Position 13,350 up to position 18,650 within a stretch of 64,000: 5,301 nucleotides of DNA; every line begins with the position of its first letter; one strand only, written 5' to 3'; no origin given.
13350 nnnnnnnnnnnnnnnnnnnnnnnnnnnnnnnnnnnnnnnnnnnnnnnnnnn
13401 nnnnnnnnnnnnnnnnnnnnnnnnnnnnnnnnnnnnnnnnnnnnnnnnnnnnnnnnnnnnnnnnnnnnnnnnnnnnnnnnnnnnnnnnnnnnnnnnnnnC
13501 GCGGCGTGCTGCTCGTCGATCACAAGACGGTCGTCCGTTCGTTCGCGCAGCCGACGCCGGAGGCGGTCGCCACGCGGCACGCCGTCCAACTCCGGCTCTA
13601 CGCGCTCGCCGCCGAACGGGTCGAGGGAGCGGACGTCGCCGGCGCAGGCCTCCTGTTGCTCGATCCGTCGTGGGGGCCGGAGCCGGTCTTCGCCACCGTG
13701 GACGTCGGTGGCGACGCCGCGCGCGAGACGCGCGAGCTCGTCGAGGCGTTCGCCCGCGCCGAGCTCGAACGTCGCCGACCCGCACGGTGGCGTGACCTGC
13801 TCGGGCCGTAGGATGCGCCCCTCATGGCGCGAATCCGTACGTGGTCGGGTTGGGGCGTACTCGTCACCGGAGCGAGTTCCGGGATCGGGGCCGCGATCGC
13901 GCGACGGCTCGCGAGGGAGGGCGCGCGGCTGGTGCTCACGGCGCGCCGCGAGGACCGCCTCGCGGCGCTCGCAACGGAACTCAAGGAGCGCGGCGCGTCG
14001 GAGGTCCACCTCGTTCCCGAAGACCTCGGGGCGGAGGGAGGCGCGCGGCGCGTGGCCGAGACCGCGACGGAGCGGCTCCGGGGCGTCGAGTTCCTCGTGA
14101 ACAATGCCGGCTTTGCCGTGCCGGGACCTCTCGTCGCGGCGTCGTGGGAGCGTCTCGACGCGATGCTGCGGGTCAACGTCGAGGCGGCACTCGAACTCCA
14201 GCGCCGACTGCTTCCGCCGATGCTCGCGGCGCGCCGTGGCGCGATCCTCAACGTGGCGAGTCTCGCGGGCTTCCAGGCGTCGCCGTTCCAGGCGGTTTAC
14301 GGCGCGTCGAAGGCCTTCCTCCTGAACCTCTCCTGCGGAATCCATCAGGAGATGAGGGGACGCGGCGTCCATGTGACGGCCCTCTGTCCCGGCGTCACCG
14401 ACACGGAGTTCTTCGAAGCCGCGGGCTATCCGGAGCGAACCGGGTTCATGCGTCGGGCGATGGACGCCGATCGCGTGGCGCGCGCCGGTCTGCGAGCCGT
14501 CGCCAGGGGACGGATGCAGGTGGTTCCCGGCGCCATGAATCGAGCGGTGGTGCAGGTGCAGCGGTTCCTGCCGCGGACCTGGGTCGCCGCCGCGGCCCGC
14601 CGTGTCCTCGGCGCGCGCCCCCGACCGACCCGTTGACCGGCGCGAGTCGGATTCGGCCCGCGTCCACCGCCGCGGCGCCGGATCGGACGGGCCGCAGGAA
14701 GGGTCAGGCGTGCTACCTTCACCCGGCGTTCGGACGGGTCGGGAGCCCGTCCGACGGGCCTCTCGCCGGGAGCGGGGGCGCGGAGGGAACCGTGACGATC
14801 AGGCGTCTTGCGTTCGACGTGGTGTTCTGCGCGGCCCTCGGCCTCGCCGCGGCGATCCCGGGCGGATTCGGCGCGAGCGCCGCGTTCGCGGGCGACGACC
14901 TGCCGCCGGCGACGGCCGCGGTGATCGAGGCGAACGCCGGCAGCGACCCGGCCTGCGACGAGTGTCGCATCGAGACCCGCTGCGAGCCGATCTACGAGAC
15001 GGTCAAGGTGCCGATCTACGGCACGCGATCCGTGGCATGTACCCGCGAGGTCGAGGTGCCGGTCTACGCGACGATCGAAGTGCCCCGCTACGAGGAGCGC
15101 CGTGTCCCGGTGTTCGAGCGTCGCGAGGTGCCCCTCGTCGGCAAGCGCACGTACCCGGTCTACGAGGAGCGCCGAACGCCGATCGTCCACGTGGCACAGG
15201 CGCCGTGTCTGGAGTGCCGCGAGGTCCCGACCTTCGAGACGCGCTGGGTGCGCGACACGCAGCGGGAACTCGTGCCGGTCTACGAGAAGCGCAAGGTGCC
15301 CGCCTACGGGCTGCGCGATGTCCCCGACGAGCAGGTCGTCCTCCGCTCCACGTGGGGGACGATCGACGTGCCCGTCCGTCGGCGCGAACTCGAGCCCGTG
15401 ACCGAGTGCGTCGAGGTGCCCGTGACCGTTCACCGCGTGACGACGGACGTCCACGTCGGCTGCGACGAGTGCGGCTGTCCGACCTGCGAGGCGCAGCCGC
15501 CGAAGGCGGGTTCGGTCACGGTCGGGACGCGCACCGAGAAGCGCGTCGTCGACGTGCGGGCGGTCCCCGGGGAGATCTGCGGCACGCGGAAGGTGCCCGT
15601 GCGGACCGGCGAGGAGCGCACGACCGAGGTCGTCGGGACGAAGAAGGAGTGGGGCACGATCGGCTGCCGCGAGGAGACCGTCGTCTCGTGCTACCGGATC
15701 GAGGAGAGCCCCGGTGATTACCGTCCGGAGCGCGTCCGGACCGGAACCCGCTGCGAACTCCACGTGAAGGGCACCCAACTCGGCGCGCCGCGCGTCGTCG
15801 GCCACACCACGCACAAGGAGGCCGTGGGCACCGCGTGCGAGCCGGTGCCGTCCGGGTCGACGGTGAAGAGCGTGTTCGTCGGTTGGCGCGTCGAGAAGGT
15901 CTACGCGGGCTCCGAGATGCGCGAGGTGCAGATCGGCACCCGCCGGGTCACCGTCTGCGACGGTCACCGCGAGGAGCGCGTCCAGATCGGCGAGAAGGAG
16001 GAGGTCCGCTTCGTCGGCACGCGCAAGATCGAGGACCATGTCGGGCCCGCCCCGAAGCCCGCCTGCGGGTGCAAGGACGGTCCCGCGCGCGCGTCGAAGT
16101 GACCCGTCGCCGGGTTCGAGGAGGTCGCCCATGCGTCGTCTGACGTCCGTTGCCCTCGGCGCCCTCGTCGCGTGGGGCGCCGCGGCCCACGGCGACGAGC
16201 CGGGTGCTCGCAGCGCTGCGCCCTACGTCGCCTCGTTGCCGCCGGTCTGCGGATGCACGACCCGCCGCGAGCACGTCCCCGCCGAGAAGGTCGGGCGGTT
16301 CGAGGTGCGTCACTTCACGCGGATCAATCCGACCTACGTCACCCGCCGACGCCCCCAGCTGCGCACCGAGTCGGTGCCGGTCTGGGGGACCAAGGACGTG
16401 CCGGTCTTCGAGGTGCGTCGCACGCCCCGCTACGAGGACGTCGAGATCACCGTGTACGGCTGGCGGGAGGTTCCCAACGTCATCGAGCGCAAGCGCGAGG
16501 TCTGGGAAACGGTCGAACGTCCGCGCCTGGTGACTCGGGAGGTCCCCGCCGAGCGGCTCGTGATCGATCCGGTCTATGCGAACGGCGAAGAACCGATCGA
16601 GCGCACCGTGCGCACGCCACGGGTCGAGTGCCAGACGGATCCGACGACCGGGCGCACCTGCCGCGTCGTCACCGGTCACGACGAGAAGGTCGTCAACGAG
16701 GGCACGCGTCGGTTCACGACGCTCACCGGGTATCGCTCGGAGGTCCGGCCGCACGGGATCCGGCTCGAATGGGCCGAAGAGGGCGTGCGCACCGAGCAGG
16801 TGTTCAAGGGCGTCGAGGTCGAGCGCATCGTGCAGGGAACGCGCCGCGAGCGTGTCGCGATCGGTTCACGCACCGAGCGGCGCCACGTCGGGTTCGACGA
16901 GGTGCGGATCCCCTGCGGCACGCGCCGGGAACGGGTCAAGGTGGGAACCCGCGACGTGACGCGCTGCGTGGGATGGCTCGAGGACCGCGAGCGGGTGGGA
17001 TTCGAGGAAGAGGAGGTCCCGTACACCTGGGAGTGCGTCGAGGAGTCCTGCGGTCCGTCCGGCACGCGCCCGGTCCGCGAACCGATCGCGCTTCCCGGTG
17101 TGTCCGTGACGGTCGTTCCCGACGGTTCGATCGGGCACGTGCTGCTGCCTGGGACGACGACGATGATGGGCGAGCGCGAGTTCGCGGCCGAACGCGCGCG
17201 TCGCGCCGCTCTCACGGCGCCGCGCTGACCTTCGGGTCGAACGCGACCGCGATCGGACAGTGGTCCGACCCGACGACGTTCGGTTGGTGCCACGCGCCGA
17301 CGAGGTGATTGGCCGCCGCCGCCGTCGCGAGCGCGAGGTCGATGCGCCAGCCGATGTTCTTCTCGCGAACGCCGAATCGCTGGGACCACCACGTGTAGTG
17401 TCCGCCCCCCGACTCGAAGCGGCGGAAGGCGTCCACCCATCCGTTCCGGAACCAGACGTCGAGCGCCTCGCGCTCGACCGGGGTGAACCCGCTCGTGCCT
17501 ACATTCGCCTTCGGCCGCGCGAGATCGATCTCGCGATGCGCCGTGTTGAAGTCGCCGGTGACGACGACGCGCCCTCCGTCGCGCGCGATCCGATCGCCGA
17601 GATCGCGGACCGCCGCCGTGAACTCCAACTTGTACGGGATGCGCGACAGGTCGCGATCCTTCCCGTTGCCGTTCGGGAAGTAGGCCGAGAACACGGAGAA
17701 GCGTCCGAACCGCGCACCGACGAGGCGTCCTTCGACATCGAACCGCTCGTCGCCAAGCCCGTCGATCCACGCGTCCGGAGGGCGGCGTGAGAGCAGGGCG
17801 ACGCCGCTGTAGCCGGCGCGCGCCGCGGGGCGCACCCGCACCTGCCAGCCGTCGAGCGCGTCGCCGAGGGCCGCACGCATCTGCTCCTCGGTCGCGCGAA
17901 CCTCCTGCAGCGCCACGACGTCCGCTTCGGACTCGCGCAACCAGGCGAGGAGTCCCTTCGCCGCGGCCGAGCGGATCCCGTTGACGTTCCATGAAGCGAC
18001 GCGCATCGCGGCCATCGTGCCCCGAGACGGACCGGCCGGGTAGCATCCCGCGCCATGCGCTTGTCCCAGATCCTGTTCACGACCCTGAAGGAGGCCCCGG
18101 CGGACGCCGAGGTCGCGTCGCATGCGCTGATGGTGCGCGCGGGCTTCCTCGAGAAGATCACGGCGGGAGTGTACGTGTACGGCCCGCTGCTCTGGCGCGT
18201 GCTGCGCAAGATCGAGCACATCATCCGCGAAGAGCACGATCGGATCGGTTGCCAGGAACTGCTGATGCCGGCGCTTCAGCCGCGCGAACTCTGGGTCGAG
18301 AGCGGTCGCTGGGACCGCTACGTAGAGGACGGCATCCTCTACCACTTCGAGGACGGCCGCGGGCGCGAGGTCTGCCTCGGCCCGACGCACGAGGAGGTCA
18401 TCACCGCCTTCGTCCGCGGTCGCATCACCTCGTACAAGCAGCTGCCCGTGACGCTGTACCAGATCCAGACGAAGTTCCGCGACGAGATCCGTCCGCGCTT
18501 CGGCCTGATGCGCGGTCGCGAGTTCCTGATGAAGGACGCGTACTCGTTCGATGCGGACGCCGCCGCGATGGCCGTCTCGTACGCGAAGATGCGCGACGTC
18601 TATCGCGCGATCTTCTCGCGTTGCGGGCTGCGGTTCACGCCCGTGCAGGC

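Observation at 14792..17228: Tandem paralogous secreted proteins built from short charged repeats with conserved Cys pairs, no recognisable domain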

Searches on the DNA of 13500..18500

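Call 28: search_rna_families(source=window, start=13500, end=18500, threshold=evalue, max_evalue=1)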
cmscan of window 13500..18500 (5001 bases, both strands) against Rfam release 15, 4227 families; matches with E-value up to 1: 1.
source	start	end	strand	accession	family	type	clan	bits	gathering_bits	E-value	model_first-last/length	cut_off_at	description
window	17104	17166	+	RF01747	msiK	Cis-reg;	-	18.9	33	0.45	1-60/60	no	msiK RNA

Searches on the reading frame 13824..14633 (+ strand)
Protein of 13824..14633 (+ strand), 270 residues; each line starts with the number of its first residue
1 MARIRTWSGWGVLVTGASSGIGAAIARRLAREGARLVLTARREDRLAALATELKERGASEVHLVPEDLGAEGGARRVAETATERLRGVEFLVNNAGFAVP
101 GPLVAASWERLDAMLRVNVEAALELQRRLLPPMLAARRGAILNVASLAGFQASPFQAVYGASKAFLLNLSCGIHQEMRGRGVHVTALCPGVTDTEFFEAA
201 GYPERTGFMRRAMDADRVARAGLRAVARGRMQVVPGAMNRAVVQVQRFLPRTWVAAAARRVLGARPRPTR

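Call 79: search_protein_families(library=pfam, proteins=[window:13824-14633:+], max_evalue=0.00001)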
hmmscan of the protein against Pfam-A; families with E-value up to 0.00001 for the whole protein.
window:13824-14633:+ (270 aa): 3 families
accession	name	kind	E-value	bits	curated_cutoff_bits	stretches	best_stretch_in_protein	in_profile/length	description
PF00106.31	adh_short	-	1.1e-48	165.7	26.6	1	12-198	3-188/195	short chain dehydrogenase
PF13561.12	adh_short_C2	-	6.3e-36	124.6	27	1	16-201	1-185/236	Enoyl-(Acyl carrier protein) reductase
PF08659.16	KR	-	6.9e-16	59.1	22.6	1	12-169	3-159/180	KR domain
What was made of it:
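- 13824..14636 (+): SDR (adh_short) gene, a conserved upstream neighbour. There is no evidence of a functional link. Pfam E 1e-48 (call 79).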
